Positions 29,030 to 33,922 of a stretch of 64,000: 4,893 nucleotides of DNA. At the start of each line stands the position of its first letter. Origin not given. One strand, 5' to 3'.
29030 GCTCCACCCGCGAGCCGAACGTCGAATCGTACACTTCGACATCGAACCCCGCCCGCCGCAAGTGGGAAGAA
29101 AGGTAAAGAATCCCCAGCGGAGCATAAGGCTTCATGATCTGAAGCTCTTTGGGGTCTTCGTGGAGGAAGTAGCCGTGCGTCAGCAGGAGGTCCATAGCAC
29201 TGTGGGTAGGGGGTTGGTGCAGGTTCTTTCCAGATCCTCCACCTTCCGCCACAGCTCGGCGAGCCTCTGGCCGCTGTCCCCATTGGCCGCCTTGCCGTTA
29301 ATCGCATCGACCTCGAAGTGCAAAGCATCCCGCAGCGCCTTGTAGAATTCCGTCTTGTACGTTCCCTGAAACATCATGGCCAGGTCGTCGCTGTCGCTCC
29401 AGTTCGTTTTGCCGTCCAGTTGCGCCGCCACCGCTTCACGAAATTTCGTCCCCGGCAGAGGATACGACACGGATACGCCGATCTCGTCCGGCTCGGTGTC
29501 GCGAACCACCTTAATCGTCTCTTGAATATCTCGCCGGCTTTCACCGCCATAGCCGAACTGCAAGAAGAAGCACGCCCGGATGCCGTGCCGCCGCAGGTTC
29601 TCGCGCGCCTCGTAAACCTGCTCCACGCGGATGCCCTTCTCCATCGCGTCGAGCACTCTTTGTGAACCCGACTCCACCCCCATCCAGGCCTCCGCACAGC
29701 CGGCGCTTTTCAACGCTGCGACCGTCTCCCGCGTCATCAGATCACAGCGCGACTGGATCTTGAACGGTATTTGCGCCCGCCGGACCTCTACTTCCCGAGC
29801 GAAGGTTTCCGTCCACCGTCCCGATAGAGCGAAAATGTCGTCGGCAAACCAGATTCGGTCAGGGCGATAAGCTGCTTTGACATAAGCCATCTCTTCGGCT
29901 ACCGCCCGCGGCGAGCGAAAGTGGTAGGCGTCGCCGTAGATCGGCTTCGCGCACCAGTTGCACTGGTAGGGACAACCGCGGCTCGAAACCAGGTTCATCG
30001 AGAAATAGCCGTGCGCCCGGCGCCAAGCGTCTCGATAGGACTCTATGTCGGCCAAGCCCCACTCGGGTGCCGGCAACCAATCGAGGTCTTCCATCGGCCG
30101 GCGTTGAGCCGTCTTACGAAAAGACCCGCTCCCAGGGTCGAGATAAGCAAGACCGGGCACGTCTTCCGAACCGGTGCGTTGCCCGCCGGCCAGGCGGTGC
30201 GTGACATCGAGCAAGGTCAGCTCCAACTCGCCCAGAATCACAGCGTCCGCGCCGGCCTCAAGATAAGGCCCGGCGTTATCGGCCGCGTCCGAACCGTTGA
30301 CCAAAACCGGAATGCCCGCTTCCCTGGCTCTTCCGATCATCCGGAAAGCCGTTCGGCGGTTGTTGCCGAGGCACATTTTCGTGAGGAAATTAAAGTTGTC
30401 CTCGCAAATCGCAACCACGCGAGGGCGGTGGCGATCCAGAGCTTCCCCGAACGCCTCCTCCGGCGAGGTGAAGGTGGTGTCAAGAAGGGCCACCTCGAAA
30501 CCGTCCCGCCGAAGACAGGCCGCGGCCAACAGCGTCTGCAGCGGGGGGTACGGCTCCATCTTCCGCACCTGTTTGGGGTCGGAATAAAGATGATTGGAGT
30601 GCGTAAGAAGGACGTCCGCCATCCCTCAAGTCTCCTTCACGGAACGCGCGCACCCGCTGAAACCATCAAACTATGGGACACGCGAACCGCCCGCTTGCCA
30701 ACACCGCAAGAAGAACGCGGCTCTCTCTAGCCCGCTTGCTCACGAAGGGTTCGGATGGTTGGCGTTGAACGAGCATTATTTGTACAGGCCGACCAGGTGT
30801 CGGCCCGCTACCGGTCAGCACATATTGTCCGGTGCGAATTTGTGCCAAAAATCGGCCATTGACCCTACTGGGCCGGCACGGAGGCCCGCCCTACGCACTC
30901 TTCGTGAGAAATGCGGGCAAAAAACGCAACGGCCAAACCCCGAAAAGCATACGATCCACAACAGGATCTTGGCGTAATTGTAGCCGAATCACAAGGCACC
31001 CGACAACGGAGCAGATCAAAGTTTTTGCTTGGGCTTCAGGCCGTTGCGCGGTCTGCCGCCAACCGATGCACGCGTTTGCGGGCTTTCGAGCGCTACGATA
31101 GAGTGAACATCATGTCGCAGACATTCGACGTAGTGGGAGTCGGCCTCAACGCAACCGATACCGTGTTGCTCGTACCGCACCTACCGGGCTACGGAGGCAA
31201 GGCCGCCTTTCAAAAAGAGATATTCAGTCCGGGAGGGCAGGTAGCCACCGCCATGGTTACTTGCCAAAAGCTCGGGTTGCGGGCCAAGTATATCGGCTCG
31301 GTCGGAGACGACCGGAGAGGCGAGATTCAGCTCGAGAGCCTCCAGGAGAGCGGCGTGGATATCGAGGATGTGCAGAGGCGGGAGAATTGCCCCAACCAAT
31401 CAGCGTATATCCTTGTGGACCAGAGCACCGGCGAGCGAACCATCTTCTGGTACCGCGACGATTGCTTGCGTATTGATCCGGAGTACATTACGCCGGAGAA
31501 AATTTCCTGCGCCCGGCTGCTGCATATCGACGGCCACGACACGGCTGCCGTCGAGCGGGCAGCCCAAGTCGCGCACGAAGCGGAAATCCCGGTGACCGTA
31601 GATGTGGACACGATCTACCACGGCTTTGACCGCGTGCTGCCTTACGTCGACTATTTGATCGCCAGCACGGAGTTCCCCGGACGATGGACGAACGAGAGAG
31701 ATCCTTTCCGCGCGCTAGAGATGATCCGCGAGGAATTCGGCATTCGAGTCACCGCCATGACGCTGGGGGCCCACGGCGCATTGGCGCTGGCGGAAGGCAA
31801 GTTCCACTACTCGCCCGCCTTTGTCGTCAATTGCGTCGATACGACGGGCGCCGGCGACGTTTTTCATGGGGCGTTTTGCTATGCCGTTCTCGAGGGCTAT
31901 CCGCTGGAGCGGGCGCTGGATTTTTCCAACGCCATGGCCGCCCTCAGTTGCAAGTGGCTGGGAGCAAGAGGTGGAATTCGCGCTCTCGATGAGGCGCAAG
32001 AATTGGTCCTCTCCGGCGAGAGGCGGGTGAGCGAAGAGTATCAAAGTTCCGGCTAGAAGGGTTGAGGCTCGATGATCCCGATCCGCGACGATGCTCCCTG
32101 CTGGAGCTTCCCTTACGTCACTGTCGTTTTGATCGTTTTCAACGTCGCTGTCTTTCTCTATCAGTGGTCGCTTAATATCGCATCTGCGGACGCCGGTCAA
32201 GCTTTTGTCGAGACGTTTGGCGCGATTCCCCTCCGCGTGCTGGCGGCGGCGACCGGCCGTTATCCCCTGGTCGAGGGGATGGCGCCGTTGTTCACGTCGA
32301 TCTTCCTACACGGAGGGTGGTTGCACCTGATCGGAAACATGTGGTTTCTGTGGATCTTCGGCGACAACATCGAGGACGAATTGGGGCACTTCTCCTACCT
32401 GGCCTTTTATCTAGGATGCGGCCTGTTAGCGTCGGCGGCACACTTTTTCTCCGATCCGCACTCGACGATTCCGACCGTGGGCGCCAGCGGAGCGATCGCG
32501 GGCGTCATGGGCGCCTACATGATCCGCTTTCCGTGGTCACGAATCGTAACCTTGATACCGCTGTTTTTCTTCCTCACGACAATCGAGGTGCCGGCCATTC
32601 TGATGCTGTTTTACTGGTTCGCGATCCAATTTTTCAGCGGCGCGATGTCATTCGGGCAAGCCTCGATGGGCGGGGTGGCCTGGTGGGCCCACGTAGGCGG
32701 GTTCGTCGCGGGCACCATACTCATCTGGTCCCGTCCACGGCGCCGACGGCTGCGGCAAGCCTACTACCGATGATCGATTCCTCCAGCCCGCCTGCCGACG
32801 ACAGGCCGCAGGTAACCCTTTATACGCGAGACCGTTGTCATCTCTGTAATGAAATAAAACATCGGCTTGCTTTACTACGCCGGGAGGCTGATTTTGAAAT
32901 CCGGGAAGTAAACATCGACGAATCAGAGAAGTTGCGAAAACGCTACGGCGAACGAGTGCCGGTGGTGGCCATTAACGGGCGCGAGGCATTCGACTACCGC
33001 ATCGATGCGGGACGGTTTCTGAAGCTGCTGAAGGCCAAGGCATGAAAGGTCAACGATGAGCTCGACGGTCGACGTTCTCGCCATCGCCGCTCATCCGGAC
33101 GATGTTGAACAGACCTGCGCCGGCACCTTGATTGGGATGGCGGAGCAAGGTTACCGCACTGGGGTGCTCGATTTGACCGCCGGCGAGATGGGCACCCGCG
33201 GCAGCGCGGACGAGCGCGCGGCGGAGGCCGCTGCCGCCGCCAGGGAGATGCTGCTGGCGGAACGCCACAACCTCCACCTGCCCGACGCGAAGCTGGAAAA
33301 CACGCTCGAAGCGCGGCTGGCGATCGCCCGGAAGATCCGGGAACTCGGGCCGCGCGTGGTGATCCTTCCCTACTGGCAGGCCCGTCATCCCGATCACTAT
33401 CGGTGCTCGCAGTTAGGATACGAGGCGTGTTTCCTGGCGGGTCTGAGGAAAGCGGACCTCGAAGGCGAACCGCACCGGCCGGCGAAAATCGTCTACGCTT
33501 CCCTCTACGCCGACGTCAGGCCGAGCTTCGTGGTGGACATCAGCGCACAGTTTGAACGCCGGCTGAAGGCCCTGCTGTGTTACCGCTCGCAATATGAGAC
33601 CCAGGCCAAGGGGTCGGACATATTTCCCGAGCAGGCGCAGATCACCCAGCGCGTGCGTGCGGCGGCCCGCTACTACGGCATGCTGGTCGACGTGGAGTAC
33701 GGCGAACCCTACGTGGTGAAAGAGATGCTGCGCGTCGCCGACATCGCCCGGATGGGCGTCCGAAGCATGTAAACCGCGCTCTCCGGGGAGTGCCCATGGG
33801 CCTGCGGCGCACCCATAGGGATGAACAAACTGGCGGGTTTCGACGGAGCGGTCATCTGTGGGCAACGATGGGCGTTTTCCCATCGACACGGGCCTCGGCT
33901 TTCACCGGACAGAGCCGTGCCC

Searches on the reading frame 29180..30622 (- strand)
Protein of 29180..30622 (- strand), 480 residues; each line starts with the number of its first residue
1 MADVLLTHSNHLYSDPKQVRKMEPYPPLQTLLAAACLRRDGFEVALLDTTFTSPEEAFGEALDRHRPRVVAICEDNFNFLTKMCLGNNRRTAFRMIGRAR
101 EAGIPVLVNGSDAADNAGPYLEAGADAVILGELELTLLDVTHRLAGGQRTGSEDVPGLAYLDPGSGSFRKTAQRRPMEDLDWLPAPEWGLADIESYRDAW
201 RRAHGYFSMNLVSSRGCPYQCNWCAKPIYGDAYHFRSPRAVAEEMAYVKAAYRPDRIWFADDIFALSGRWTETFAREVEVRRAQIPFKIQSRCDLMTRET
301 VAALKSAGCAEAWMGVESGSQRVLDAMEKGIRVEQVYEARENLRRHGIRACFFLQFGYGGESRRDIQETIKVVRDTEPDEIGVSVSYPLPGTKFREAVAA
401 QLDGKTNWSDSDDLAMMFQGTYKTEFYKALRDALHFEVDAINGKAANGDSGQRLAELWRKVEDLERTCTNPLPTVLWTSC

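Call 44: search_protein_families(library=pfam, proteins=[window:29180-30622:-], max_evalue=0.01)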
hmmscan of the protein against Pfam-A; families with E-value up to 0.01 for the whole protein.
window:29180-30622:- (480 aa): 2 families
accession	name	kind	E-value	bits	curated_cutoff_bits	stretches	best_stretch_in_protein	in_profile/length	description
PF04055.27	Radical_SAM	-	1.3e-20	74.6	29.5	1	212-371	2-164/166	Radical SAM superfamily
PF02310.24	B12-binding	-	2.1e-08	34.5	32.1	1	25-138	12-118/121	B12 binding domain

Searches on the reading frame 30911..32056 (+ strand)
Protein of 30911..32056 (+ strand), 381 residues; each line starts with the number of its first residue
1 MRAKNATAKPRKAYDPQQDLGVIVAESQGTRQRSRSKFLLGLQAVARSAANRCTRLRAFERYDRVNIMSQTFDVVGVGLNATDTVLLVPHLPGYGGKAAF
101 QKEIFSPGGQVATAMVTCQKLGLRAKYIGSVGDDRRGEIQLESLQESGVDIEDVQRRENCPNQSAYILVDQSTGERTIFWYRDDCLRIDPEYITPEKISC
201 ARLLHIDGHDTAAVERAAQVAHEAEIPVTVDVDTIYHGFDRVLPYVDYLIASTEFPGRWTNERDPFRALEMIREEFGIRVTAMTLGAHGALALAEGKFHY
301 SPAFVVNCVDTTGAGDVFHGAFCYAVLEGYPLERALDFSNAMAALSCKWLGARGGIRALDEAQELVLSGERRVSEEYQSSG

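Call 44: search_protein_families(library=pfam, proteins=[window:30911-32056:+], max_evalue=0.01)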
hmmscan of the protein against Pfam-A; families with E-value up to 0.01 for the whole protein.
window:30911-32056:+ (381 aa): 1 family
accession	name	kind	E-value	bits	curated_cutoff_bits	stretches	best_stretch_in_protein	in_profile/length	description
PF00294.29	PfkB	-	4.6e-44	151.4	25.8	1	83-353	13-296/302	pfkB family carbohydrate kinase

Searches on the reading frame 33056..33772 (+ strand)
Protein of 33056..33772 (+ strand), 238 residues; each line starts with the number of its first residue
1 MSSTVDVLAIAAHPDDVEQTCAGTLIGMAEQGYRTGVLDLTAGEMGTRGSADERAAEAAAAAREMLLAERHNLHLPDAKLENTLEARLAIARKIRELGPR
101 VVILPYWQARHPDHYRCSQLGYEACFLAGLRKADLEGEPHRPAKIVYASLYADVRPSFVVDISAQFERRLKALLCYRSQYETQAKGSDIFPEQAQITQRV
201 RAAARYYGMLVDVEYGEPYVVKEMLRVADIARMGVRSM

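Call 44: search_protein_families(library=pfam, proteins=[window:33056-33772:+], max_evalue=0.01)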
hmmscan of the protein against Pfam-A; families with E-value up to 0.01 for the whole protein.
window:33056-33772:+ (238 aa): 1 family
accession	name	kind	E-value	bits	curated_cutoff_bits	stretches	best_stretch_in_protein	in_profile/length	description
PF02585.22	PIG-L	-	5.5e-22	79.1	28.2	1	8-124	1-128/129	GlcNAc-PI de-N-acetylase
